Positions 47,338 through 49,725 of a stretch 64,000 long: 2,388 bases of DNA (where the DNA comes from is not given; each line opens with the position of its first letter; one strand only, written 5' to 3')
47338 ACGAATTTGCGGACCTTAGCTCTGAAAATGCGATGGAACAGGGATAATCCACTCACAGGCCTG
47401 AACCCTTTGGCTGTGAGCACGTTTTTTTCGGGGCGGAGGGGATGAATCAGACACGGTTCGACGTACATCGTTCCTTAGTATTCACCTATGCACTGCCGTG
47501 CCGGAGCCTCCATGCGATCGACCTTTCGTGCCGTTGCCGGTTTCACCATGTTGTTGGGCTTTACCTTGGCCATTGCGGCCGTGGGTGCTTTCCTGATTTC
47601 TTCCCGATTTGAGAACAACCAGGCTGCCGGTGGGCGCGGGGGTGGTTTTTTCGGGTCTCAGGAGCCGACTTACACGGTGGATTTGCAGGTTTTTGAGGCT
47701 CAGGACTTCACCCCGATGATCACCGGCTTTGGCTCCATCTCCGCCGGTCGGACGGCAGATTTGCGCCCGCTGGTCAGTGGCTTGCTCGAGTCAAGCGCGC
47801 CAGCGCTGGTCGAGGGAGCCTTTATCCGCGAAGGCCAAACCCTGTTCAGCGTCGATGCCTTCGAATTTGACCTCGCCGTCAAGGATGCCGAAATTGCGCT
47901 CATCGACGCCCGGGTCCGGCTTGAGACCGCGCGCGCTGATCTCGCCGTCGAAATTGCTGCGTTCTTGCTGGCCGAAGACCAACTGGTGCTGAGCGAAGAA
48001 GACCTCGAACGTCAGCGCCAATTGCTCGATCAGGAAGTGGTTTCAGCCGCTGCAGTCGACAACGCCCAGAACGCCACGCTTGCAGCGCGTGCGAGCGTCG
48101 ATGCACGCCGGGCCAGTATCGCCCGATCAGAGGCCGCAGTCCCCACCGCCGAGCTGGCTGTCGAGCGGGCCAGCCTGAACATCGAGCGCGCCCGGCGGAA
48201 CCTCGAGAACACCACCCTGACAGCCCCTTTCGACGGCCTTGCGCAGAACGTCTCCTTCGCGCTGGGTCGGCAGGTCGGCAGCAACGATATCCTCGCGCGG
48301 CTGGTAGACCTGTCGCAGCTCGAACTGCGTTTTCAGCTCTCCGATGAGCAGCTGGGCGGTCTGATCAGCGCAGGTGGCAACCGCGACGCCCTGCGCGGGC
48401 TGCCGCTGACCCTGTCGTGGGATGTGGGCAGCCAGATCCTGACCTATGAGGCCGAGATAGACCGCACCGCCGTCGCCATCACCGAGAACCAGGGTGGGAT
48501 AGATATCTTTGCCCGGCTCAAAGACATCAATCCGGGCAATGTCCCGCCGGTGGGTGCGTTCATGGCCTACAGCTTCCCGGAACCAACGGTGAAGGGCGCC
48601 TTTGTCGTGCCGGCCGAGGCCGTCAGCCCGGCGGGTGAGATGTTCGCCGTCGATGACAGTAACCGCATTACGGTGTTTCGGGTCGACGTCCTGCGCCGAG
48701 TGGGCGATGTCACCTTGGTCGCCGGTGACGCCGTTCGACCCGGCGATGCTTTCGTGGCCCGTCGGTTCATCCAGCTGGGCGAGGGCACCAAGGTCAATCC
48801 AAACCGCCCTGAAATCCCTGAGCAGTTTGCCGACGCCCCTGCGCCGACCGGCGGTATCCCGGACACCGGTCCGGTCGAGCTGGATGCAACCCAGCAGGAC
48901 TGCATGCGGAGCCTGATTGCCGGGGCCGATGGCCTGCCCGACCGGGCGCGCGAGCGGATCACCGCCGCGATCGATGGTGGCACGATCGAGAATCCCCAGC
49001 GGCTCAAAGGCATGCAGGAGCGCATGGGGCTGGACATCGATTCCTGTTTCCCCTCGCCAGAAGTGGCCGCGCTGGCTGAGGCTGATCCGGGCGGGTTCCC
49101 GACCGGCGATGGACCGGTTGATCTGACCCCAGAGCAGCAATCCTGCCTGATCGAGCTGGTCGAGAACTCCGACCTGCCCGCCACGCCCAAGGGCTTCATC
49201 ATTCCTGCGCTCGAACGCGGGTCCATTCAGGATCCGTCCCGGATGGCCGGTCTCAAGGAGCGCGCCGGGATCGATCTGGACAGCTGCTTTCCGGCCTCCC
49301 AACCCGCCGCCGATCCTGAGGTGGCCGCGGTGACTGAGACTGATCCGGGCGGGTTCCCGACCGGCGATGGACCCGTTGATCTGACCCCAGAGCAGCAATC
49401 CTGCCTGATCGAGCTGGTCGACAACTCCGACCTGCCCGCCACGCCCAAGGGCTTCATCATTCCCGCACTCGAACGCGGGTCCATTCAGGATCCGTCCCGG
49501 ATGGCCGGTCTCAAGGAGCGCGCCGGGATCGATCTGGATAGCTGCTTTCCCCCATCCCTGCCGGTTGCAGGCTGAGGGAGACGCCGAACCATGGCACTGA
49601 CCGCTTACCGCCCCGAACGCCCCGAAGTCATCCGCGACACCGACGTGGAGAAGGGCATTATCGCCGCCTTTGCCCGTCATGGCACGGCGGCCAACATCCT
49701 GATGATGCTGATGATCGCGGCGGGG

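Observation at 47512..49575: RND periplasmic adaptor carrying a C-terminal, near-identical tandem-repeat Cys module of unknown function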

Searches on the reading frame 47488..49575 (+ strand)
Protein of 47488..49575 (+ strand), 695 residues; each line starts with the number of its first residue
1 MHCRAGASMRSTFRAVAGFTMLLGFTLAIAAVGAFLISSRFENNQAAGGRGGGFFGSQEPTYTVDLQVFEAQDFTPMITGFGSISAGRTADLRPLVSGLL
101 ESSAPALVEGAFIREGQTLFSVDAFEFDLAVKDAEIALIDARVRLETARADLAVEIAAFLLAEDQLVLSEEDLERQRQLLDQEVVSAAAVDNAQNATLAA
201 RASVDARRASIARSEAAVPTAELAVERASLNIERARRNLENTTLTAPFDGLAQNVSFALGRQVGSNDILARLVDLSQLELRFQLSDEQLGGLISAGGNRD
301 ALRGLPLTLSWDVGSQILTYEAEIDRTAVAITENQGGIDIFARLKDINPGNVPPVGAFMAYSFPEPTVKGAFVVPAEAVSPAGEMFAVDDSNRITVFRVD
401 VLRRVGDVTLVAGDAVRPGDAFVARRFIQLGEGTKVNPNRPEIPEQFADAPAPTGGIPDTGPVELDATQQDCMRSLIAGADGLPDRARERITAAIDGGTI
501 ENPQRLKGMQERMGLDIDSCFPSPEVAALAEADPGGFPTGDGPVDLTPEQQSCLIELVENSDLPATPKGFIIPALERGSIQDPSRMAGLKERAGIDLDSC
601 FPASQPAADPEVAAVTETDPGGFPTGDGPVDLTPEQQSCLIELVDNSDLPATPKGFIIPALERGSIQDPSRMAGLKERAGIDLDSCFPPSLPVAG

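Call 4: search_protein_families(library=pfam, proteins=[window:47488-49575:+], max_evalue=0.1)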
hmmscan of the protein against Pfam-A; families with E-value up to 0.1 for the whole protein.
window:47488-49575:+ (695 aa): 2 families
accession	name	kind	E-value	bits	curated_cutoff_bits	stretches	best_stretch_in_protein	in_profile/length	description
PF13437.12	HlyD_3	-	5.4e-08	34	22.2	1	243-346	1-95/106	HlyD family secretion protein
PF16576.10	HlyD_D23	-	0.0018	18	30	1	191-290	57-157/214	Barrel-sandwich domain of CusB or HlyD membrane-fusion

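Call 5: search_protein_families(library=ncbifam, proteins=[window:47488-49575:+], max_evalue=0.1)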
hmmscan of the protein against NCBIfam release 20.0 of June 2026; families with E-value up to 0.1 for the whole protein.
window:47488-49575:+ (695 aa): 17 families
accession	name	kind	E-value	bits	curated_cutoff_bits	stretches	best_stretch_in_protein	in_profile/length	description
TIGR01730.1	RND_mfp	subfamily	2.5e-32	112.2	94.9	3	215-437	108-320/322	efflux RND transporter periplasmic adaptor subunit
TIGR00998.1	8a0101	subfamily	2.3e-13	49.8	390.8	1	89-291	42-254/334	EmrA/EmrK family multidrug efflux transporter periplasmic adaptor subunit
NF007785.0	PRK10476.1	equivalog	2.1e-12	46.5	376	1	91-274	50-241/347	multidrug transporter subunit MdtN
NF008589.1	PRK11556.1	equivalog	7.4e-12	44.9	391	2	60-193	55-181/392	MdtA/MuxA family multidrug efflux RND transporter periplasmic adaptor subunit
NF002939.0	PRK03598.1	equivalog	3.4e-10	39.6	393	1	89-251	44-214/332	secretion protein HlyD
NF011715.0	PRK15136.1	equivalog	2.2e-07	29.9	563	1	111-289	81-263/390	multidrug efflux MFS transporter periplasmic adaptor subunit EmrA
NF033834.1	RND_adapt_MexA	exception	6.9e-07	28.7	750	1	64-144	38-116/373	multidrug efflux RND transporter periplasmic adaptor subunit MexA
TIGR00999.1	8a0102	subfamily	8.6e-07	28.3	319.3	1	110-288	1-139/271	CzcB/NccB family metal efflux transporter periplasmic adaptor subunit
NF000272.2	OqxA_adapt_sub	exception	6.5e-06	25.4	835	1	82-205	60-174/391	multidrug efflux RND transporter periplasmic adaptor subunit OqxA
NF008606.0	PRK11578.1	equivalog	1.3e-05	24.5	342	1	68-263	40-205/371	macrolide transporter subunit MacA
NF045904.1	RND-peri-MexE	equivalog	2.4e-05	23.4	714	0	82-212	56-163/390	multidrug efflux RND transporter periplasmic adaptor subunit MexE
TIGR02971.1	heterocyst_DevB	subfamily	0.0009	18.7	129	1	129-269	99-232/327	ABC exporter membrane fusion protein, DevB family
NF007132.1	PRK09578.1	equivalog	0.0013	17.6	512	0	186-267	119-199/396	MexX/AxyX family multidrug efflux RND transporter periplasmic adaptor subunit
NF011604.1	PRK15030.1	equivalog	0.0016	17.5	765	1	82-219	58-179/397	multidrug efflux RND transporter periplasmic adaptor subunit AcrA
NF007850.1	PRK10559.1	equivalog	0.0018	17.4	400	0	207-263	113-169/303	p-hydroxybenzoic acid efflux pump subunit AaeA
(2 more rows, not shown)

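Call 11: find_homologous_proteins(query=window:47488-49572:+, max_evalue=0.00001)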
Query window:47488-49572:+ (695 aa): 20 proteins with E <= 0.00001 among 8000 candidates.
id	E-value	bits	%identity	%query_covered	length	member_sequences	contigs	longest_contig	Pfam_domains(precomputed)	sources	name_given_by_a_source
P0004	0.0e+0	1436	97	99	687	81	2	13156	-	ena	-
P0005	0.0e+0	1362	92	99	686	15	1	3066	-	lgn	-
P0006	0.0e+0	1042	63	98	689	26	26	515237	PF25917.1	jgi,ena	-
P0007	0.0e+0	1031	63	98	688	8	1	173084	PF25917.1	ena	-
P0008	0.0e+0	1011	78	86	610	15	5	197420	PF25917.1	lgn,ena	-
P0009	1.2e-293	994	70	98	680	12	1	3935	-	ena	-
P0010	1.4e-283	961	66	98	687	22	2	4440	-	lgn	-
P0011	3.6e-277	940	66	98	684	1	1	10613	PF25917.1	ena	-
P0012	1.1e-270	918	64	98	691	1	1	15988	PF25917.1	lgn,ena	-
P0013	6.7e-260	882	66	86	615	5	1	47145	PF25917.1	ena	-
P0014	1.0e-257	875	65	86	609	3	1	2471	-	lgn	-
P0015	4.7e-257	873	66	86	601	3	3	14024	PF25917.1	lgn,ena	-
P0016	3.9e-241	820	66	82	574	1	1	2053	PF25917.1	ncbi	ncbi:MAG: efflux RND transporter periplasmic adaptor subunit, partial [Alphaproteobacteria bacterium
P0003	8.4e-211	720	91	54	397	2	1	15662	-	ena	-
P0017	2.1e-52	197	31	73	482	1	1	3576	PF25893.1,PF25917.1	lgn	-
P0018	5.7e-34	136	31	66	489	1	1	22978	PF25917.1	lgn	-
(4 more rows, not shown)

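Call 21: find_encoding_contigs(protein=P0006, flank=10000, max_places=3)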
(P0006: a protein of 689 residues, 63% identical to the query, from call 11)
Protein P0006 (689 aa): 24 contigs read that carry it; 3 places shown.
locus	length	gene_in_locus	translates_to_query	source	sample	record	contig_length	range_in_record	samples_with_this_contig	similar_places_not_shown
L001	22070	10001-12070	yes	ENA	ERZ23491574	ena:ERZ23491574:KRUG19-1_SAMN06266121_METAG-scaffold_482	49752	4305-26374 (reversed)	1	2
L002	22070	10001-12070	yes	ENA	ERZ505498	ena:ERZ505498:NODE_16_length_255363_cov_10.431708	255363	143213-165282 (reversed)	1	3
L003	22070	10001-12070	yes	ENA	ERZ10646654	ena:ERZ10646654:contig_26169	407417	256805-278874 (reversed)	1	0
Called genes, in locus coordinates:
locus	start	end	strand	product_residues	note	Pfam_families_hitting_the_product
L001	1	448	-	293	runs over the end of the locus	PF00561:Abhydrolase_1, PF12146:Hydrolase_4, PF12697:Abhydrolase_6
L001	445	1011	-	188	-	PF03358:FMN_red, PF02525:Flavodoxin_2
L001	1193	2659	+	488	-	PF20142:Scaffold, PF03734:YkuD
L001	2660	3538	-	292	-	-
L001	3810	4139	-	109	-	PF08755:YccV-like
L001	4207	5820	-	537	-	PF01293:PEPCK_ATP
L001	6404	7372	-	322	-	PF00108:Thiolase_N, PF08392:FAE1_CUT1_RppA (faint), PF08545:ACP_syn_III, PF08541:ACP_syn_III_C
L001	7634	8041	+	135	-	PF11731:Cdd1 (faint), PF14520:HHH_5 (faint), PF14229:DUF4332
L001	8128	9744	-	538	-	PF01935:DUF87, PF05872:HerA_C, PF12846:AAA_10 (faint)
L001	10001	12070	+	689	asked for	PF25917:BSH_RND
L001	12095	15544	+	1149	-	PF00873:ACR_tran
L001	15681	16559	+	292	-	PF06347:SH3_4 (faint), PF08239:SH3_3 (faint), PF18348:SH3_16, PF00877:NLPC_P60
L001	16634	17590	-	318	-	PF01171:ATP_bind_3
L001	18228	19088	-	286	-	-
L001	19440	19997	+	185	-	-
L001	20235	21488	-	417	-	PF07394:DUF1501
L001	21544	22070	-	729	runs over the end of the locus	PF08811:DUF1800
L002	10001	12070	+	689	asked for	PF25917:BSH_RND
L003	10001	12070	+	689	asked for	PF25917:BSH_RND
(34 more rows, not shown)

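Call 22: find_encoding_contigs(protein=P0008, flank=10000, max_places=3)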
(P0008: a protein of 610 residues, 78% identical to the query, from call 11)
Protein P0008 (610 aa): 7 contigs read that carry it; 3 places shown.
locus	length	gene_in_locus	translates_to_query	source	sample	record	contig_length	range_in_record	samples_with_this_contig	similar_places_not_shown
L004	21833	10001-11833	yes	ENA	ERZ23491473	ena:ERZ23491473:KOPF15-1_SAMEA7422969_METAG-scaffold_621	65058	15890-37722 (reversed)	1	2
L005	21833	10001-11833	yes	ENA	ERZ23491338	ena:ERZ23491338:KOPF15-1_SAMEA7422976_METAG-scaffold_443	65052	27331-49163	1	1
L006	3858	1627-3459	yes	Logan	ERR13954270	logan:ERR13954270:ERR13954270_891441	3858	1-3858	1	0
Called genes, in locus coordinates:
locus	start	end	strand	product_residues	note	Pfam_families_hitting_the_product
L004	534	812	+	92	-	-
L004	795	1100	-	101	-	PF04800:NDUS4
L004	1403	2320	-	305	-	PF12146:Hydrolase_4, PF00561:Abhydrolase_1, PF12697:Abhydrolase_6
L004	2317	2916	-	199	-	PF02525:Flavodoxin_2, PF03358:FMN_red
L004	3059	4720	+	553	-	PF20142:Scaffold, PF03734:YkuD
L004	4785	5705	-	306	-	-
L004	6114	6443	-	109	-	PF08755:YccV-like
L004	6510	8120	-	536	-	PF01293:PEPCK_ATP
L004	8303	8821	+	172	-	-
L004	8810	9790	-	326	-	PF08392:FAE1_CUT1_RppA (weak), PF00108:Thiolase_N, PF08545:ACP_syn_III, PF08541:ACP_syn_III_C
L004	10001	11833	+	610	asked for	PF25917:BSH_RND (weak)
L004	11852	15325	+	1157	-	PF00873:ACR_tran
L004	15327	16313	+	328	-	PF01244:Peptidase_M19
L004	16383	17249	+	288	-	PF06347:SH3_4 (faint), PF08239:SH3_3 (faint), PF18348:SH3_16, PF00877:NLPC_P60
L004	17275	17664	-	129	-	-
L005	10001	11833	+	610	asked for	PF25917:BSH_RND (weak)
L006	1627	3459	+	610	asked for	PF25917:BSH_RND (weak)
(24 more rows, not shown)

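Call 31: find_encoding_contigs(protein=P0004, flank=6000, max_places=2)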
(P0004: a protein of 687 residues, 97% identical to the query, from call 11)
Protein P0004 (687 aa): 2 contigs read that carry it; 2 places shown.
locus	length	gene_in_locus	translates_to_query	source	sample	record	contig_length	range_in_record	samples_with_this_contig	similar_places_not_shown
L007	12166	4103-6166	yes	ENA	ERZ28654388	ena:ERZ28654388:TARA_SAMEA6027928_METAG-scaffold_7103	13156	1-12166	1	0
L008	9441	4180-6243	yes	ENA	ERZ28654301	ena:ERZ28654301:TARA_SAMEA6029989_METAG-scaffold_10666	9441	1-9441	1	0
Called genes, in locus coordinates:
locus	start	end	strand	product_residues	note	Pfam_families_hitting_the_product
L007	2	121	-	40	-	?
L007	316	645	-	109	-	PF08755:YccV-like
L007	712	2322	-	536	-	PF01293:PEPCK_ATP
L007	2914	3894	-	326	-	PF08392:FAE1_CUT1_RppA (weak), PF00108:Thiolase_N, PF08545:ACP_syn_III, PF08541:ACP_syn_III_C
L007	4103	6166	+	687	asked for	-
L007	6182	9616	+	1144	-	PF00873:ACR_tran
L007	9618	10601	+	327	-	PF01244:Peptidase_M19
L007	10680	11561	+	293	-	PF08239:SH3_3 (faint), PF18348:SH3_16, PF00877:NLPC_P60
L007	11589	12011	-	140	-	-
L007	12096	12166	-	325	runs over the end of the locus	PF01171:ATP_bind_3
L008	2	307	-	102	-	?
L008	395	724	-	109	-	PF08755:YccV-like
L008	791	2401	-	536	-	PF01293:PEPCK_ATP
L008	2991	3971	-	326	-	PF08392:FAE1_CUT1_RppA (weak), PF00108:Thiolase_N, PF08545:ACP_syn_III, PF08541:ACP_syn_III_C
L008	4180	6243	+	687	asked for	-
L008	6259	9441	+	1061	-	?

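Call 32: find_encoding_contigs(protein=P0005, flank=3000, max_places=2)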
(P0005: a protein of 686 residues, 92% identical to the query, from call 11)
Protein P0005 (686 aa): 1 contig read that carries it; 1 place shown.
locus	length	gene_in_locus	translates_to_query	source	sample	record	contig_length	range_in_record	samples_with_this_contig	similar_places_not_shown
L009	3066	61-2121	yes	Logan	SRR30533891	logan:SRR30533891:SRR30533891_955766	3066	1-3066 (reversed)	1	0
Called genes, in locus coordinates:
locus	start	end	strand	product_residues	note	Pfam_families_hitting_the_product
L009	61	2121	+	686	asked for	-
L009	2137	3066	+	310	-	?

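Call 33: find_encoding_contigs(protein=P0018, flank=10000, max_places=2)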
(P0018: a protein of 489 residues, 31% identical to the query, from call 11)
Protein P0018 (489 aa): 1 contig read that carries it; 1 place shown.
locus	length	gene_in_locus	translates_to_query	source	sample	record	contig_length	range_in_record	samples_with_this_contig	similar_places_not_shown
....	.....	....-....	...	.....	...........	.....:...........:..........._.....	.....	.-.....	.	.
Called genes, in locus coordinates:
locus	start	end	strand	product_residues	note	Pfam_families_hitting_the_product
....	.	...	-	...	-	?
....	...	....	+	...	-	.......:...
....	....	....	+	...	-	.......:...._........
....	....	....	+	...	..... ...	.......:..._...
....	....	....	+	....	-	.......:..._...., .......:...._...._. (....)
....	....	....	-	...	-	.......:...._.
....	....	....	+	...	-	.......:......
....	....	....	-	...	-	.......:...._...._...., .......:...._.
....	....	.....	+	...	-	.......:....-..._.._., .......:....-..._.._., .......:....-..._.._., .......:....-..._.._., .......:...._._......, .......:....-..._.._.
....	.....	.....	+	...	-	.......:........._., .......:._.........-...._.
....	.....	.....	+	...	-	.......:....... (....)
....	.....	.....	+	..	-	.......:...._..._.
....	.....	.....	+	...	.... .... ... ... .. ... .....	-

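Call 44: find_related_loci(query=A5, collection=genome_contigs, flank=6000)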
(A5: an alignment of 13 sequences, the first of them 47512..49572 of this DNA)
Query A5 (687 aa) in genome_contigs; peptide patterns used: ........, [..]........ (x = any residue, [..] = any of these).
267 stretches matched a pattern; 11 encode a relative of the query (tblastn E <= 1e-3); 10 distinct loci.
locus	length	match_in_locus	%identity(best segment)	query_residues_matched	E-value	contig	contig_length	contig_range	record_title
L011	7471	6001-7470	95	1-490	0e+0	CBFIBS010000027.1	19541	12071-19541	MAG: Alphaproteobacteria bacterium isolate Co_bin_450_strict genome assembly, contig: Co_bin_450_strict_c29, whole genom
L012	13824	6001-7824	78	1-687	0e+0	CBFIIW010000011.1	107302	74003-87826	MAG: Alphaproteobacteria bacterium isolate Co_bin_828_indstr genome assembly, contig: Co_bin_828_indstr_c11, whole genom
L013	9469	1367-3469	69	1-680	0e+0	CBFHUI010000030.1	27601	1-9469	MAG: Alphaproteobacteria bacterium isolate Co_bin_201_indstr genome assembly, contig: Co_bin_201_indstr_c30, whole genom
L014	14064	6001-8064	63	1-685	0e+0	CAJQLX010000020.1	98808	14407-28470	MAG: uncultured Alphaproteobacteria bacterium isolate 0.2_20180524_Bin_167_1 genome assembly, contig: c_000000000179, wh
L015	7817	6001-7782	66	5-679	0e+0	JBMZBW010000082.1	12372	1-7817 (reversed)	MAG: Alphaproteobacteria bacterium isolate ME_XS_2203_2_bin_39 ME_XS_2203_2_bin_39_88, whole genome shotgun sequence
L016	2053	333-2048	66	1-679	0e+0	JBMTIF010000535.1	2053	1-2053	MAG: Alphaproteobacteria bacterium isolate CJ_V8_S13_100percent_par_CJ_V8_S13_metabat.78_sub NODE_75283_length_2053_cov_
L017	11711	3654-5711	66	1-680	0e+0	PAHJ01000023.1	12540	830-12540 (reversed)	MAG: Geminicoccus sp. isolate MED756 MHASMcontig_645172, whole genome shotgun sequence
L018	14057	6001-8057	74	1-686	0e+0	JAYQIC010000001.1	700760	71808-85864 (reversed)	MAG: Rhodospirillaceae bacterium isolate SD4487_NP_metabta_bins_sens.tsv.314 contig_30149_pilon, whole genome shotgun se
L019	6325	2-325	93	447-687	8e-50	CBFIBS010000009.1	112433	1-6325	MAG: Alphaproteobacteria bacterium isolate Co_bin_450_strict genome assembly, contig: Co_bin_450_strict_c9, whole genome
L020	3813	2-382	69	447-680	1e-38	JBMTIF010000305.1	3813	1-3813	MAG: Alphaproteobacteria bacterium isolate CJ_V8_S13_100percent_par_CJ_V8_S13_metabat.78_sub NODE_28392_length_3813_cov_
